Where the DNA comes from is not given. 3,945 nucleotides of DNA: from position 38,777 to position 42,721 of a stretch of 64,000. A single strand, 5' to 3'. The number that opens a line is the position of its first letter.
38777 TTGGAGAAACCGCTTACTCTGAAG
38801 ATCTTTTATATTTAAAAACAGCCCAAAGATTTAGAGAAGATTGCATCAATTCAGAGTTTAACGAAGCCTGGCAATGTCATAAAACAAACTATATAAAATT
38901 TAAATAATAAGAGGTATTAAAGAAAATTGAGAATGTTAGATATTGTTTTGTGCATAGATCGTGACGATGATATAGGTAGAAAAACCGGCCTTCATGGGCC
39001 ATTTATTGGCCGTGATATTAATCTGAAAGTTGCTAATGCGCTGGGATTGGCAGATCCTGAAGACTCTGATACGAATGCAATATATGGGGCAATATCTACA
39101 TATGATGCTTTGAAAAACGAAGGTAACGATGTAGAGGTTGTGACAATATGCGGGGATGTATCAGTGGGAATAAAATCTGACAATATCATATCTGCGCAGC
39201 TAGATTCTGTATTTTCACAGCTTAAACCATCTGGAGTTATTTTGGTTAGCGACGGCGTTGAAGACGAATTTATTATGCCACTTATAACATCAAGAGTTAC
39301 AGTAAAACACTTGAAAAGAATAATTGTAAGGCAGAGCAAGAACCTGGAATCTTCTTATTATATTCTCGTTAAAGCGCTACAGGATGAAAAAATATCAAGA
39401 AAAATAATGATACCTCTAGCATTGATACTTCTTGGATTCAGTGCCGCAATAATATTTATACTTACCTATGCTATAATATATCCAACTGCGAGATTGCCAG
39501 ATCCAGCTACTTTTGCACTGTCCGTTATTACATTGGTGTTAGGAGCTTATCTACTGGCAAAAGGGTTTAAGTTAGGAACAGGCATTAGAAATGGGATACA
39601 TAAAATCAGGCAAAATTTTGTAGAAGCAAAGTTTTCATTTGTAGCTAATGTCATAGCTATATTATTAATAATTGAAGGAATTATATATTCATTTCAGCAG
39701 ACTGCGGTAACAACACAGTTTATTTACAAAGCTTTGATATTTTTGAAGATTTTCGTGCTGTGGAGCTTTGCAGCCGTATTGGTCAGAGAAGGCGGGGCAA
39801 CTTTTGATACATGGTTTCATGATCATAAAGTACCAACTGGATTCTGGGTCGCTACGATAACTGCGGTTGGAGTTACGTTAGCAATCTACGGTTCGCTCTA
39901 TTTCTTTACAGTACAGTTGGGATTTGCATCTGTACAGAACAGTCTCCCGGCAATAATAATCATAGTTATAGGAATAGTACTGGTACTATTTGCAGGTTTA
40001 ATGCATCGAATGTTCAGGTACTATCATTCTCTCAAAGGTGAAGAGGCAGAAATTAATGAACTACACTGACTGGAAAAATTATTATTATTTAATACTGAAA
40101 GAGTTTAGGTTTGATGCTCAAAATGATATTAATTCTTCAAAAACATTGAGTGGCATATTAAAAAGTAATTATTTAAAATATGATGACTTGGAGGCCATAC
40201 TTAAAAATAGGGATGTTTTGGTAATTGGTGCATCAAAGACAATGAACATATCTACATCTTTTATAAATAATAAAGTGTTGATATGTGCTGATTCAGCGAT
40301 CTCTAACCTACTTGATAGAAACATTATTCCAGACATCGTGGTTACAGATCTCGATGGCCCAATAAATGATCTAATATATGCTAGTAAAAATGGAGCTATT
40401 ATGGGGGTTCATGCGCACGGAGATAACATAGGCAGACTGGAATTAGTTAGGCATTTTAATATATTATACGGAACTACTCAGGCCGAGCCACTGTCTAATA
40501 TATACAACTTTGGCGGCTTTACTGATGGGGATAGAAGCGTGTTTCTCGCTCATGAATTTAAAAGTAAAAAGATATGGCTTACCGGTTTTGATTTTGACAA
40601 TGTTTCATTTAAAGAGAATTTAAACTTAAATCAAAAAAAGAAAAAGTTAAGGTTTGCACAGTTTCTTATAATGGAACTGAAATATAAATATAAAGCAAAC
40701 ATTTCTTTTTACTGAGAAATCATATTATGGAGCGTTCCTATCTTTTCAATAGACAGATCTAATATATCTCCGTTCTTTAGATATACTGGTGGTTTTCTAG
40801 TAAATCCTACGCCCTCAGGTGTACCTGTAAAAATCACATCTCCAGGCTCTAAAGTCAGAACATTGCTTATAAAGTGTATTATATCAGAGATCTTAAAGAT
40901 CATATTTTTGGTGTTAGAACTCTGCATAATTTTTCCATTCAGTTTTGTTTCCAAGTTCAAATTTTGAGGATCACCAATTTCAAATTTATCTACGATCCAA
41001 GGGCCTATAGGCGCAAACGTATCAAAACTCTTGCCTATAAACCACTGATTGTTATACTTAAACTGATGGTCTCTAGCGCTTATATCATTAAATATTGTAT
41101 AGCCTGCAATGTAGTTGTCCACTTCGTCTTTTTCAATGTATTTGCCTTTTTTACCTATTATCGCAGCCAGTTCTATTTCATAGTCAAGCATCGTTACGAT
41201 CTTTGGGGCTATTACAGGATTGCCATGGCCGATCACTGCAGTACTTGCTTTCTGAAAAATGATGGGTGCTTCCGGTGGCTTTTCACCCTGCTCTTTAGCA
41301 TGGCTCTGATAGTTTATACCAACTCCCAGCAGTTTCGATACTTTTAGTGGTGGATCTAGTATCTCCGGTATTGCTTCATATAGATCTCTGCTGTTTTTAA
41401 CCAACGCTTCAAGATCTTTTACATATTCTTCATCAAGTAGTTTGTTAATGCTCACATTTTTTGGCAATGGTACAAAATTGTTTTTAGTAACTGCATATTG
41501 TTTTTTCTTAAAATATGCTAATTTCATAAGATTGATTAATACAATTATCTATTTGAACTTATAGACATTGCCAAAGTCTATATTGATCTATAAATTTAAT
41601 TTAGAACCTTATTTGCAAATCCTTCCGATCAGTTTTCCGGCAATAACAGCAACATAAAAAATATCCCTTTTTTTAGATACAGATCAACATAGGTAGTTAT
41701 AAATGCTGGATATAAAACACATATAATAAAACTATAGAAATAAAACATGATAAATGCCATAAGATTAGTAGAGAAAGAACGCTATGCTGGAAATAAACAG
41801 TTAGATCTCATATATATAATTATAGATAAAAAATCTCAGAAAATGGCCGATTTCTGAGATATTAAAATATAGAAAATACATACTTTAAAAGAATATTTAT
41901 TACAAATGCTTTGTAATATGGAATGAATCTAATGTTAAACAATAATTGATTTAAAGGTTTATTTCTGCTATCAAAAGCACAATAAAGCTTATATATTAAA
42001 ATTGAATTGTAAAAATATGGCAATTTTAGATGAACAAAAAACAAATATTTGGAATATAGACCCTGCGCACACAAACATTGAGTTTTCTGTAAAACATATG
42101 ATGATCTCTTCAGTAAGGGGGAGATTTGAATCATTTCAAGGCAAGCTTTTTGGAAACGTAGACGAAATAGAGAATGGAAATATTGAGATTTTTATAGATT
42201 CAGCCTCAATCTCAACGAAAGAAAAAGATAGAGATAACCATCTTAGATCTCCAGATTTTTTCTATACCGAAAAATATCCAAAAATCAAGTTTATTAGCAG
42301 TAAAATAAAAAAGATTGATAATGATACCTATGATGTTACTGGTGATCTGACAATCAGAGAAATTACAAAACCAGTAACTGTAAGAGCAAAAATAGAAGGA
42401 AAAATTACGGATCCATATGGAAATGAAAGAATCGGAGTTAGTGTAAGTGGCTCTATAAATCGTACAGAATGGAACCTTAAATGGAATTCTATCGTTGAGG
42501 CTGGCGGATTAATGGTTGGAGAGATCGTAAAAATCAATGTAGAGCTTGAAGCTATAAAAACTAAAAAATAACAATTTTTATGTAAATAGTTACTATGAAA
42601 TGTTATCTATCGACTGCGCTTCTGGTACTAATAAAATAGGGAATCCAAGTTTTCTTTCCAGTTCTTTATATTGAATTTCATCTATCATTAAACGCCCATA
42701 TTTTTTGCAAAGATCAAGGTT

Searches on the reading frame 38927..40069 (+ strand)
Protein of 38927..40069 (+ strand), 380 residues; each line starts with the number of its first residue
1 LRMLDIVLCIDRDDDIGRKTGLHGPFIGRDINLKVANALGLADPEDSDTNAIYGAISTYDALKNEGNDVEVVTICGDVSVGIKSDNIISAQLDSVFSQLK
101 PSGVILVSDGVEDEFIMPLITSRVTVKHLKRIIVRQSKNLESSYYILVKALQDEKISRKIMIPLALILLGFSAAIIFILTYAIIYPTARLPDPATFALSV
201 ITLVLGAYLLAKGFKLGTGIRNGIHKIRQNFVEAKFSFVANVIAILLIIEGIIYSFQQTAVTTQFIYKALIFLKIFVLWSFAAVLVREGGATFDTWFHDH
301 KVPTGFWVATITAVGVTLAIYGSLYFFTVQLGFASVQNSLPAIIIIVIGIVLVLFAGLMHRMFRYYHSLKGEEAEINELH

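Call 43: search_protein_families(library=pfam, proteins=[window:38927-40069:+], max_evalue=0.001)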
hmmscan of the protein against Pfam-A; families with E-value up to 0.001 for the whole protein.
window:38927-40069:+ (380 aa): 1 family
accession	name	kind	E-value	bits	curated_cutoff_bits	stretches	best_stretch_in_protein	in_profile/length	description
PF04123.18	DUF373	-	1.1e-92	311.5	28.3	1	6-348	3-328/335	Domain of unknown function (DUF373)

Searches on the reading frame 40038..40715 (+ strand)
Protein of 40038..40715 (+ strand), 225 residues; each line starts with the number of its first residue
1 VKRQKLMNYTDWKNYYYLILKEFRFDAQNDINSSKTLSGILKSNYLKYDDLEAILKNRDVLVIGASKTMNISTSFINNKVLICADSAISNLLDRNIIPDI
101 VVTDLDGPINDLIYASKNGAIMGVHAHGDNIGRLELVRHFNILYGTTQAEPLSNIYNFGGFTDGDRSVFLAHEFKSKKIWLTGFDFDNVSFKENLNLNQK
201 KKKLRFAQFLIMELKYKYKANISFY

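Call 43: search_protein_families(library=pfam, proteins=[window:40038-40715:+], max_evalue=0.001)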
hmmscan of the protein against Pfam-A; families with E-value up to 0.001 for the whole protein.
window:40038-40715:+ (225 aa): 2 families
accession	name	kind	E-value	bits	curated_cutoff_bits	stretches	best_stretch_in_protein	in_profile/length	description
PF01973.23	MptE-like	-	4.4e-22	79.1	34.6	1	43-187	9-167/171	6-hydroxymethylpterin diphosphokinase MptE-like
PF04263.21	TPK_catalytic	-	0.00067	20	30.7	0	77-107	7-37/113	Thiamin pyrophosphokinase, catalytic domain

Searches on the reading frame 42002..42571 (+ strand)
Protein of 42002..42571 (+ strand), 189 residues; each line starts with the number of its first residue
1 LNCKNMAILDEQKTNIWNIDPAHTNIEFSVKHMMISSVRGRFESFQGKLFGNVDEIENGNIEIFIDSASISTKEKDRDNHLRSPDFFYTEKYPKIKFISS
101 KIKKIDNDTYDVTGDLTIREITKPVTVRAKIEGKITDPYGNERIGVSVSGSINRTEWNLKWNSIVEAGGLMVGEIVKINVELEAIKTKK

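Call 75: search_protein_families(library=pfam, proteins=[window:42002-42571:+], max_evalue=0.001)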
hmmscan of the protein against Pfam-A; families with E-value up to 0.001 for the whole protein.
window:42002-42571:+ (189 aa): 1 family
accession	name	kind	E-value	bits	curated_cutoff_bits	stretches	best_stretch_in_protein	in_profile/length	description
PF04264.18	YceI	-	2.5e-47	161.5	23.7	1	17-184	1-150/150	YceI-like domain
